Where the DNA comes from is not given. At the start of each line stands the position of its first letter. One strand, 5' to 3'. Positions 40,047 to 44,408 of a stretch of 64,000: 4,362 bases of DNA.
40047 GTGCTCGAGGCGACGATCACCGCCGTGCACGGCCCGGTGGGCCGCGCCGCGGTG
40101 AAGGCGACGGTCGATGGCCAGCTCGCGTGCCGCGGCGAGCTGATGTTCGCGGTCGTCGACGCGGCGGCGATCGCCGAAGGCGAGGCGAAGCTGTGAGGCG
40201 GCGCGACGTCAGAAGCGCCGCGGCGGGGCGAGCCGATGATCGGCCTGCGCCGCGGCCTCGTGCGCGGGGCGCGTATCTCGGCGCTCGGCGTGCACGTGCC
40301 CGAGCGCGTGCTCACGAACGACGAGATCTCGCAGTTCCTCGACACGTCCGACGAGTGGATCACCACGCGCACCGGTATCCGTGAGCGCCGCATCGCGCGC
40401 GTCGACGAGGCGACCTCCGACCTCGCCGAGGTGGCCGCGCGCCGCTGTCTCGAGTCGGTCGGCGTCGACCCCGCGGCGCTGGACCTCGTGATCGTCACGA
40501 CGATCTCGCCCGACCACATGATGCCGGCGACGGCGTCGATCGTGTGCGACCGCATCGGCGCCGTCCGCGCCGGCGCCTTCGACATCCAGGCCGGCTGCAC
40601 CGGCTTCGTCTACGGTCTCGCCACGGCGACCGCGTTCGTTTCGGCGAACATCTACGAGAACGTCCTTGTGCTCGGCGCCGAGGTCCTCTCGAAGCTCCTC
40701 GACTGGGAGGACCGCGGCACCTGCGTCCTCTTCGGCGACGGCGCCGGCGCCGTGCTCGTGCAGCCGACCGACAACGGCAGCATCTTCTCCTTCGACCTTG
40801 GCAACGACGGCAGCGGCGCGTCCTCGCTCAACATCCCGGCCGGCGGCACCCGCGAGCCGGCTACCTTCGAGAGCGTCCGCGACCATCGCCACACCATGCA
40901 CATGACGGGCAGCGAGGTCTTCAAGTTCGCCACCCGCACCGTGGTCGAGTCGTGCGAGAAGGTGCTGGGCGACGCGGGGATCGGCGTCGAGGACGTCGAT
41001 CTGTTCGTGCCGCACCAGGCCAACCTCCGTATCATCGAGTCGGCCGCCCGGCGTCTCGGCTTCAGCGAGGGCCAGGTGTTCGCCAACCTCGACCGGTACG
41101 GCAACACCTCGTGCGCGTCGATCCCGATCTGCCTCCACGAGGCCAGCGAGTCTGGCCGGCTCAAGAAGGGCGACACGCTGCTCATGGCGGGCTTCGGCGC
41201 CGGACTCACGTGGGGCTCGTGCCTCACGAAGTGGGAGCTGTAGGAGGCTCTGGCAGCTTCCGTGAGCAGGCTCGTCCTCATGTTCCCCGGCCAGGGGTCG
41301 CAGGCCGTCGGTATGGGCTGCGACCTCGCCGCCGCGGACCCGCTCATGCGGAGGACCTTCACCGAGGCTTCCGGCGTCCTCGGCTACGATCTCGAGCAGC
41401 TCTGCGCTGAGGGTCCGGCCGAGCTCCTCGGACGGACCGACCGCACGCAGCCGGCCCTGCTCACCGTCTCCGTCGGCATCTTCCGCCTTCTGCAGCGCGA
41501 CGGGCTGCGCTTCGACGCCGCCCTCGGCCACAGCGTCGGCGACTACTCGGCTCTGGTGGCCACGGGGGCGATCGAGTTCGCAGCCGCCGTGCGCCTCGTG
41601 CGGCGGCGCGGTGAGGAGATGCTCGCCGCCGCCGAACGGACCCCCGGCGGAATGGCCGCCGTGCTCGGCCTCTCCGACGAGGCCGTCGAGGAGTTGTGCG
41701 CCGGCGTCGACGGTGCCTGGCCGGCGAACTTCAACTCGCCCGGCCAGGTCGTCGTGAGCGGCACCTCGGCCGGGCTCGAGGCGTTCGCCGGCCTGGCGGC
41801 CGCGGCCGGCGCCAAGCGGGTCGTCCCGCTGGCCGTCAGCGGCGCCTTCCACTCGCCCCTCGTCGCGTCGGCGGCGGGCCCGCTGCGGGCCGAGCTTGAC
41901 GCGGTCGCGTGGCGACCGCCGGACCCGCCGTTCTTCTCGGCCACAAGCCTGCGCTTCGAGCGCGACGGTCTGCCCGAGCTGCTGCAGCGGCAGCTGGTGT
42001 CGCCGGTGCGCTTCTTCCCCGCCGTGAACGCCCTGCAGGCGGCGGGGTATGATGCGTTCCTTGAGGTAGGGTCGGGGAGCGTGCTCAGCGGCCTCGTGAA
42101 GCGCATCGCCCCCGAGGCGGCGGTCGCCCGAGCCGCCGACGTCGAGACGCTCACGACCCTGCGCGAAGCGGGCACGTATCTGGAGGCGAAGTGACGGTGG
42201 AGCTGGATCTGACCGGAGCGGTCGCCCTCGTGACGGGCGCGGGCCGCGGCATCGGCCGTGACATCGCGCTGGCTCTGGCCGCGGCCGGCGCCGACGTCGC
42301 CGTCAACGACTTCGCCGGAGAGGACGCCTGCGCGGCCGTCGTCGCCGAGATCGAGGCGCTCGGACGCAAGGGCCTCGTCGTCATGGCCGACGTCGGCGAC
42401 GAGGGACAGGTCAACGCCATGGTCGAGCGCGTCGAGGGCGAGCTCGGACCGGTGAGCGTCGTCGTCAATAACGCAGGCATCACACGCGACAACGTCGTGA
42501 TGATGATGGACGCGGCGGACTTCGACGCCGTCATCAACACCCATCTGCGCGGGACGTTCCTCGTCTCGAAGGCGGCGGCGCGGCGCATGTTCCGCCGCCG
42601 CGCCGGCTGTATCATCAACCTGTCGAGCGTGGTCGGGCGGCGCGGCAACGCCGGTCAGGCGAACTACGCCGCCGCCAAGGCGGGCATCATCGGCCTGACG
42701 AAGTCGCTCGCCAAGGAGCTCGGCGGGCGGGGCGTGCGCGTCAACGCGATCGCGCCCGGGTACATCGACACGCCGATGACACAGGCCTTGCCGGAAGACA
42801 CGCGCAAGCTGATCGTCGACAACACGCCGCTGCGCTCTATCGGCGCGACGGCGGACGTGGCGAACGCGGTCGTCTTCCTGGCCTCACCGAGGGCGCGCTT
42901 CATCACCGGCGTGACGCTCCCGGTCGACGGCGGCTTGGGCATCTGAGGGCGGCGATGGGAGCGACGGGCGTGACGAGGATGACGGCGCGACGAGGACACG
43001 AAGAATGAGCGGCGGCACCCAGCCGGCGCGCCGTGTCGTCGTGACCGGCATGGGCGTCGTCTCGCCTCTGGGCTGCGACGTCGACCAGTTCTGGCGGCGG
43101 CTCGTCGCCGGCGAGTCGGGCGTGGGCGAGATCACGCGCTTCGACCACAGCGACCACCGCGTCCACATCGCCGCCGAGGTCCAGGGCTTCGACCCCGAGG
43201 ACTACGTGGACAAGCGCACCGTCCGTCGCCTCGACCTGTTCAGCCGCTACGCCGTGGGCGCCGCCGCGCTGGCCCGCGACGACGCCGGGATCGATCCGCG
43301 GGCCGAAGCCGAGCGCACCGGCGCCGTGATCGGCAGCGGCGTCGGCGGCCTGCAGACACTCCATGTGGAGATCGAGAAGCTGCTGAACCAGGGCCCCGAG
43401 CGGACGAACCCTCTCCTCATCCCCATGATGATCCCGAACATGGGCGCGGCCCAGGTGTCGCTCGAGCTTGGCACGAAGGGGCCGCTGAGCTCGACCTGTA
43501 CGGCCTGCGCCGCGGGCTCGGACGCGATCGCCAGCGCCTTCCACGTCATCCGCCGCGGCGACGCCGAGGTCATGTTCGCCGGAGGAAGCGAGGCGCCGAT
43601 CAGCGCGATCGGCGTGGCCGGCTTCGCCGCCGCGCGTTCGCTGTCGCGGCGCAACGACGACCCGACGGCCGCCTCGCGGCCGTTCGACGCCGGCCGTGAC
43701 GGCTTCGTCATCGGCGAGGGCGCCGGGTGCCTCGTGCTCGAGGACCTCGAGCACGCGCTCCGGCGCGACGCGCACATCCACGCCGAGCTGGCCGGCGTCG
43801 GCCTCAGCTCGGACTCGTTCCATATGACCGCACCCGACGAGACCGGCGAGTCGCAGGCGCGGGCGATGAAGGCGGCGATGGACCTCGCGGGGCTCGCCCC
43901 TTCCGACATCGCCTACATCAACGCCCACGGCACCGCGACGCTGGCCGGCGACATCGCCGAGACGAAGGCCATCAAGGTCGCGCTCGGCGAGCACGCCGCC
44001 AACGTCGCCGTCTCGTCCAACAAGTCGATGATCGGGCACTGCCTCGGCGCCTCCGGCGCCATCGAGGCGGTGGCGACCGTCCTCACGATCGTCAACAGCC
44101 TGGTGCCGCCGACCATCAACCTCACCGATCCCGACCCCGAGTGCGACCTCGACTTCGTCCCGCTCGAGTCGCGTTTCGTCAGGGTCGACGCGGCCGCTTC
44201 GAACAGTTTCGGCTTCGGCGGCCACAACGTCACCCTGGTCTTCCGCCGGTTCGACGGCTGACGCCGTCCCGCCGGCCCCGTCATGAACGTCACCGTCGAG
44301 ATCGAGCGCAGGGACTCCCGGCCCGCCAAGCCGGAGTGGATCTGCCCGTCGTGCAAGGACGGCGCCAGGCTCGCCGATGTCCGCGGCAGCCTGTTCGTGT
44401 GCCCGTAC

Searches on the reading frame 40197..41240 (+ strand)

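Call 108: search_protein_families(library=pfam, proteins=[window:40197-41240:+], max_evalue=0.00001)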
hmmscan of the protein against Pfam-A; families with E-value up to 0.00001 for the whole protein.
window:40197-41240:+ (348 aa): 2 families
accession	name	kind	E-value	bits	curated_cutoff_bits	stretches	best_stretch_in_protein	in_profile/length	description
PF08541.16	ACP_syn_III_C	-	8.6e-37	125.6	26.6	1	259-346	3-90/90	3-Oxoacyl-[acyl-carrier-protein (ACP)] synthase III C terminal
PF08545.16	ACP_syn_III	-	2.6e-30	104.6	24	1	128-205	1-80/80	3-Oxoacyl-[acyl-carrier-protein (ACP)] synthase III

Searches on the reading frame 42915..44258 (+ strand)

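Call 108: search_protein_families(library=pfam, proteins=[window:42915-44258:+], max_evalue=0.00001)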
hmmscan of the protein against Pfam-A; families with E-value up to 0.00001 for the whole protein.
window:42915-44258:+ (448 aa): 2 families
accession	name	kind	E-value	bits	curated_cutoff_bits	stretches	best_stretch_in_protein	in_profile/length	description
PF00109.32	ketoacyl-synt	-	1.6e-53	182.3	20.8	1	39-281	2-252/252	Beta-ketoacyl synthase, N-terminal domain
PF02801.28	Ketoacyl-synt_C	-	6.5e-36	123.4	20.8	1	289-403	1-118/119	Beta-ketoacyl synthase, C-terminal domain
